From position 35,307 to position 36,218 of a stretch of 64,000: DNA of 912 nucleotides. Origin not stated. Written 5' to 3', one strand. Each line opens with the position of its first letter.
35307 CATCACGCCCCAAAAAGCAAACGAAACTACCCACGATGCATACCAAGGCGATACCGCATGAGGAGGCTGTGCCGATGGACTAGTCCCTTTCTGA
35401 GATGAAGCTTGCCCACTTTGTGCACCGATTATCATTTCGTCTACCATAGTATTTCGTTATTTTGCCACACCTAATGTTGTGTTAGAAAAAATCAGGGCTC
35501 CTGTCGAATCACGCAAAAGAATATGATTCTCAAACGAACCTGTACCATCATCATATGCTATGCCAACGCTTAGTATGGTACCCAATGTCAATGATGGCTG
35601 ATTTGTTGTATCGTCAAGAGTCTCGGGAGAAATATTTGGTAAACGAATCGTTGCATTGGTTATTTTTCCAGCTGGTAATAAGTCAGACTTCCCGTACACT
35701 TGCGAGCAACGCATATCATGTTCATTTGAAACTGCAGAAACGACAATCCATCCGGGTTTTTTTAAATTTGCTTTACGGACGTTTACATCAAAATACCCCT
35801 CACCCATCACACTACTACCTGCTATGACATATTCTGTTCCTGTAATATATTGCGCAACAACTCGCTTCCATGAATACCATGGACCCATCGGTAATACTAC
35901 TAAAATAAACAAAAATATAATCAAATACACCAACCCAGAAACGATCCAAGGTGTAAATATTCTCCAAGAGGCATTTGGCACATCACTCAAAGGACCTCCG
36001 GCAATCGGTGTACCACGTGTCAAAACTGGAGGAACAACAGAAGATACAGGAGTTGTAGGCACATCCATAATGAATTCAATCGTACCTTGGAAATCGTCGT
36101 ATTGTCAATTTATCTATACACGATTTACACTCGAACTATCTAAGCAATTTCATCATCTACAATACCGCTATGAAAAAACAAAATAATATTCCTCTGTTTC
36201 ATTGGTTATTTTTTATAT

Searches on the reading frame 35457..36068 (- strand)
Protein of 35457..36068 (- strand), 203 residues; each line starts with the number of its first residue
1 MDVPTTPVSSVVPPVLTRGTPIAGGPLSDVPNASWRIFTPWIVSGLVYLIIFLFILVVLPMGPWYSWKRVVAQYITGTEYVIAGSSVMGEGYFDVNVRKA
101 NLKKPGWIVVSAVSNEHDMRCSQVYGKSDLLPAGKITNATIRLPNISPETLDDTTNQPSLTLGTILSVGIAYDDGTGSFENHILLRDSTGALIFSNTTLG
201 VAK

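Call 10: search_protein_families(library=pfam, proteins=[window:35457-36068:-], max_evalue=0.01)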
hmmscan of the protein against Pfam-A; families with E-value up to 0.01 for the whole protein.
window:35457-36068:- (203 aa): 1 family
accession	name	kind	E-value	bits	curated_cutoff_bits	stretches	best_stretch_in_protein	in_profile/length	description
PF23951.1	DUF7282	-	4.6e-05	24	27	1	94-144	14-62/112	Domain of unknown function (DUF7282)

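Call 69: search_protein_families(library=padloc, proteins=[window:35457-36068:-], max_evalue=0.01)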
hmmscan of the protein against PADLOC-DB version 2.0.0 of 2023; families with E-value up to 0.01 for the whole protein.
window:35457-36068:- (203 aa): 0 families
